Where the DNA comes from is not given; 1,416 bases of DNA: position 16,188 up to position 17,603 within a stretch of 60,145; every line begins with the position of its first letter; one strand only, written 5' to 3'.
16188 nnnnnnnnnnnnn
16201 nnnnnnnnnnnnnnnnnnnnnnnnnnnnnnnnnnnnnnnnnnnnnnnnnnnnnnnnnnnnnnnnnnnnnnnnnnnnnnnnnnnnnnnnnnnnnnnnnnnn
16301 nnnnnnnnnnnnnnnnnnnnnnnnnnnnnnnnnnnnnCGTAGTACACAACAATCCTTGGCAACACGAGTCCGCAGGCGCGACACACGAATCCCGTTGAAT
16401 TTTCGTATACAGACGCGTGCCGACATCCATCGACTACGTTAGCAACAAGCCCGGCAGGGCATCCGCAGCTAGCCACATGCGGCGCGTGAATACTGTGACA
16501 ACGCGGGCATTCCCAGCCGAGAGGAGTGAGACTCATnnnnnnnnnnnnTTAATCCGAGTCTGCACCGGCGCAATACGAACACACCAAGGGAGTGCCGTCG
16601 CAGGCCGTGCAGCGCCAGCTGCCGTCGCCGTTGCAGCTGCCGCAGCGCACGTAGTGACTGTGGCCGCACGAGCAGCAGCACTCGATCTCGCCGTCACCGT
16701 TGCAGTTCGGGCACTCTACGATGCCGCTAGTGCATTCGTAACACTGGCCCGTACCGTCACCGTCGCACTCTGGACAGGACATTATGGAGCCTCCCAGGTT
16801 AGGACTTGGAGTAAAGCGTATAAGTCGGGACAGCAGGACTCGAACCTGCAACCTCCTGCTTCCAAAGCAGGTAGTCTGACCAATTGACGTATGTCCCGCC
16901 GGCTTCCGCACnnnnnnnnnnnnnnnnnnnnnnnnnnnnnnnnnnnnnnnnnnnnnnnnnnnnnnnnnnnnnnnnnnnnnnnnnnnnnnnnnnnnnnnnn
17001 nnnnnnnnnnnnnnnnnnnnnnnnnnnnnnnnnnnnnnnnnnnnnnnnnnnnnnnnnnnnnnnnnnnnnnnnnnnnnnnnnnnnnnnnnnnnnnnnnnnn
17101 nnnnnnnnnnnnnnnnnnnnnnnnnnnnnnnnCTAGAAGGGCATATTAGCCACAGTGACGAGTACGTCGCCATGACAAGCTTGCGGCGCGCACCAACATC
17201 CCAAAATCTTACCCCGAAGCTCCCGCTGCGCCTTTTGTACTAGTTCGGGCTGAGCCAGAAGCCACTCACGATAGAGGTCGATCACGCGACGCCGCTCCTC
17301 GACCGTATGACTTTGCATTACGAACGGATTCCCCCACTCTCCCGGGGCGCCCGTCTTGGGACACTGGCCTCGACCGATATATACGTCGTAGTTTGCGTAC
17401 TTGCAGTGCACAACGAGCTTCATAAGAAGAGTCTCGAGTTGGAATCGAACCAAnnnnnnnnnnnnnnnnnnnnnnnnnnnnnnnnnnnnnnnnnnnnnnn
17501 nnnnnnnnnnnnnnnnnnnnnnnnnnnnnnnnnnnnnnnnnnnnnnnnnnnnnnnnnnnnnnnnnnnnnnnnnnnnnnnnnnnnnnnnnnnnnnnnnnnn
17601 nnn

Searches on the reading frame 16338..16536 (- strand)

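Call 74: search_protein_families(library=pfam, proteins=[window:16338-16536:-], max_evalue=5)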
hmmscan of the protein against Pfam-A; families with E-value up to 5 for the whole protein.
window:16338-16536:- (66 aa): 7 families
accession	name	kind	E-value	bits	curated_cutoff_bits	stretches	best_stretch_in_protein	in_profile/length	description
PF08271.17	Zn_Ribbon_TF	-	0.038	14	29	1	45-59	13-29/43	TFIIB zinc-binding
PF18073.7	Zn_ribbon_LapB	-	0.1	12.7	25.7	2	8-15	15-22/28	Rubredoxin metal binding domain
PF01783.29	Ribosomal_L32p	-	0.12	13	21.3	1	9-26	28-45/56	Ribosomal L32p protein family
PF24110.1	DUF7385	-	0.79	9.9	28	1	40-62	17-39/72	Family of unknown function (DUF7385)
PF07282.18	Cas12f1-like_TNB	-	1.1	9.9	26.3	0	10-60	31-51/60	Cas12f1-like, TNB domain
PF23547.1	Zn_ribbon_FGT1_1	-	2.4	8.2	27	1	37-57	7-28/35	FORGETTER1 first zinc ribbon domain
PF12760.12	Zn_ribbon_IS1595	-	4.2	7.8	25.4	1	7-18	18-29/46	Transposase zinc-ribbon domain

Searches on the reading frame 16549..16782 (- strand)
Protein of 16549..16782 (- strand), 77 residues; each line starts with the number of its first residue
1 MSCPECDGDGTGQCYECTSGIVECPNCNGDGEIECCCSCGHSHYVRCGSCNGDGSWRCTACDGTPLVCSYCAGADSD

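Call 10: search_protein_families(library=phrogs, proteins=[window:16549-16782:-], max_evalue=0.01)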
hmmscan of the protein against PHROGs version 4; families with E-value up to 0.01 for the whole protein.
window:16549-16782:- (77 aa): 0 families

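Call 15: search_protein_families(library=ncbifam, proteins=[window:16549-16782:-], max_evalue=0.1)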
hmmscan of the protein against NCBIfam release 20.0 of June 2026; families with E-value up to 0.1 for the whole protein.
window:16549-16782:- (77 aa): 0 families

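Call 74: search_protein_families(library=pfam, proteins=[window:16549-16782:-], max_evalue=5)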
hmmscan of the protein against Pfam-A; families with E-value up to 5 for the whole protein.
window:16549-16782:- (77 aa): 3 families
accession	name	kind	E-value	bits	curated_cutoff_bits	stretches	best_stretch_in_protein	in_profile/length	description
PF22586.1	ANCHR-like_BBOX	-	0.015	15.8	27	1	47-72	2-25/39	ANCHR-like B-box zinc-binding domain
PF23733.2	GRXCR1-2_C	-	1.3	9.5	26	0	58-74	1-18/47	GRXCR1/2, C-terminal domain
PF25436.1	BSD2_CRD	-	2.9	8.6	27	1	45-64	3-22/69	BSD2 cysteine rich domain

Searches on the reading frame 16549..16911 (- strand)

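Call 3: search_protein_families(library=pfam, proteins=[window:16549-16911:-], max_evalue=0.01)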
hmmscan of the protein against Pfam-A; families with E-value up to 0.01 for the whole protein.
window:16549-16911:- (120 aa): 1 family
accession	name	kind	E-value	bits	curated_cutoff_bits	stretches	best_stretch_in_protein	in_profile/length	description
PF23733.2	GRXCR1-2_C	-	0.0015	18.9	26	0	14-60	14-46/47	GRXCR1/2, C-terminal domain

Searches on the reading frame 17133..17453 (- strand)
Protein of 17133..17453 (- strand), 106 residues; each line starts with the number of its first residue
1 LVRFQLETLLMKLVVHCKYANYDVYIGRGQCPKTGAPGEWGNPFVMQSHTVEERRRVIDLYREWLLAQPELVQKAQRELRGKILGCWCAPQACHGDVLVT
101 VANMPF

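Call 4: search_protein_families(library=pfam, proteins=[window:17133-17453:-], max_evalue=0.01)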
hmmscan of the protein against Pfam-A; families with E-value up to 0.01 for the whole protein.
window:17133-17453:- (106 aa): 1 family
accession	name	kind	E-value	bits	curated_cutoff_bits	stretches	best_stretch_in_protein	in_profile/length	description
PF14216.11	DUF4326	-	4.5e-24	85.3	25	1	15-99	4-81/82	Domain of unknown function (DUF4326)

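Call 11: search_protein_families(library=phrogs, proteins=[window:17133-17423:-], max_evalue=0.01)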
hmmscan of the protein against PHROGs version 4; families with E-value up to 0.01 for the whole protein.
window:17133-17423:- (96 aa): 3 families
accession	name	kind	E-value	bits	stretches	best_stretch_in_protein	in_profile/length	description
phrog_464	-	unknown function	7.1e-32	112.2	1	5-94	194-287/322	unknown function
phrog_24867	-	DNA, RNA and nucleotide metabolism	3e-05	24.9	1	9-91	85-166/187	ribonucleotide reductase NrdA-like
phrog_32227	-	unknown function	0.00042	21.1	1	66-95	193-223/230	-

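Call 15: search_protein_families(library=ncbifam, proteins=[window:17133-17423:-], max_evalue=0.1)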
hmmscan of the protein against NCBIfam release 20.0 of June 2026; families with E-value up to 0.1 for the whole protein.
window:17133-17423:- (96 aa): 0 families

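Call 16: search_protein_families(library=padloc, proteins=[window:17133-17423:-], max_evalue=0.01)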
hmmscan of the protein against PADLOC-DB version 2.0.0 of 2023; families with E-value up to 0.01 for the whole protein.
window:17133-17423:- (96 aa): 0 families

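Call 51: search_solved_structures(query=window:17133-17423:-, max_evalue=10, show_alignments=1)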
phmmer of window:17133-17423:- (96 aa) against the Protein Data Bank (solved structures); distinct sequences matched with E-value up to 10: 2.
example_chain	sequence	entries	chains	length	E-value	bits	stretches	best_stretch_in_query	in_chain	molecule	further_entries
6seh_C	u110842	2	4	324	0.42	14.1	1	17-38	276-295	Structure-specific endonuclease subunit SLX1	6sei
9cwt_E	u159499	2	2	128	1.7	12.2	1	39-71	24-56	NADH dehydrogenase [ubiquinone] 1 alpha subcomplex subunit 6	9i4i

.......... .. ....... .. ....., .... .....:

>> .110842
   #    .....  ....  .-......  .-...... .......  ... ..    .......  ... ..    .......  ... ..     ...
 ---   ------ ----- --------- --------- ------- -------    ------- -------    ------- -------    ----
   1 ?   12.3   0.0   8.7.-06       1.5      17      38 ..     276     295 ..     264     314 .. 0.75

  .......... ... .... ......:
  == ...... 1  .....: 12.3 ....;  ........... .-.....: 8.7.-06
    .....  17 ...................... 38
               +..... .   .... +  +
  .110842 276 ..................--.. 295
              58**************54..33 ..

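Call 93: search_dna_similar(query=window:17133-17423:-, collection=phages, mode=protein, max_rows=15)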
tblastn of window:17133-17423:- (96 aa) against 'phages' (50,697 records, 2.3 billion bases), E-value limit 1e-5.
Records with a match: 1072; places in all: 1072; records where one place covers at least 80% of the query: 966.
Best place of each record, by identity: <60% 1072.
By first word of the organism name: Escherichia 215; Salmonella 167; Vibrio 122; Pseudomonas 97; Aeromonas 70; Erwinia 64; Acinetobacter 63; Klebsiella 61; Gordonia 24; Serratia 18; and 54 more.
By host as written in the record: - 114; Escherichia coli 74; Erwinia amylovora 46; Vibrio harveyi BAA-1116 36; Pseudomonas aeruginosa 27; Klebsiella pneumoniae 26; Salmonella enterica 26; Aeromonas salmonicida 20; and 328 more.
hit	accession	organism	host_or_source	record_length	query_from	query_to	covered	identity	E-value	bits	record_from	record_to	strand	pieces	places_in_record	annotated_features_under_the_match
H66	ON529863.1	Brevundimonas phage vB_BpoS-Polewnik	Brevundimonas pondensis LVF1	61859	4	95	96%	52.7%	1e-18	84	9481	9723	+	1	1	none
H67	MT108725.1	Pseudomonas phage Epa5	Pseudomonas sp.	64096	14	93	83%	58.0%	5e-20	88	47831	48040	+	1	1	none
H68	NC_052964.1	Pseudomonas phage Epa5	Pseudomonas sp.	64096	14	93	83%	58.0%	5e-20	88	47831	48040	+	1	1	none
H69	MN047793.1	Xanthomonas phage Xoo-sp13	Xanthomonas oryzae pv. oryzae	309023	1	91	95%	47.3%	1e-19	87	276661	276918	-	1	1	hypothetical protein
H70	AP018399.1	Xanthomonas phage XacN1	Xanthomonas citri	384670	1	91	95%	46.8%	1e-18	84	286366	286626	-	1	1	DUF4326 domain containing protein | predicted ORF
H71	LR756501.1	uncultured phage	metagenomic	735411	1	93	97%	45.0%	1e-20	90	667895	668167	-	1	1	record has no annotation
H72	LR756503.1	uncultured phage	metagenomic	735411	1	93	97%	45.0%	1e-20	90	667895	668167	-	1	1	record has no annotation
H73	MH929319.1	Serratia phage vB_SmaA_3M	Serratia marcescens 2170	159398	4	93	94%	46.3%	2e-14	72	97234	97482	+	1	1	hypothetical protein (x2)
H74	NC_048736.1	Serratia phage vB_SmaA_3M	Serratia marcescens 2170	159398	4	93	94%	46.3%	2e-14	72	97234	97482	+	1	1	hypothetical protein (x2)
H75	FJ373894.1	Shigella phage Ag3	Shigella boydii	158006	4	91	92%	47.3%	1e-15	76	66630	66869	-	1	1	orf00116: NrdA.1 conserved hypothetical protein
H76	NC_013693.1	Shigella phage Ag3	Shigella boydii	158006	4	91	92%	47.3%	1e-15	76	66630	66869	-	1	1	orf00116: hypothetical protein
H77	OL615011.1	Shigella phage vB_SboS_Gloob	Shigella boydii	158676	4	91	92%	47.3%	4e-15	74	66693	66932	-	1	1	hypothetical protein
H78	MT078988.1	Salmonella phage P46FS4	-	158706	4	91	92%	47.3%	6e-15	74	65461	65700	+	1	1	hypothetical protein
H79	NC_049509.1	Salmonella phage P46FS4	-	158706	4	91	92%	47.3%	6e-15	74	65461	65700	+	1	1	hypothetical protein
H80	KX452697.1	Serratia phage KNP4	Serratia sp.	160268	4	93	94%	45.3%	8e-14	71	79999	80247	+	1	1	record has no annotation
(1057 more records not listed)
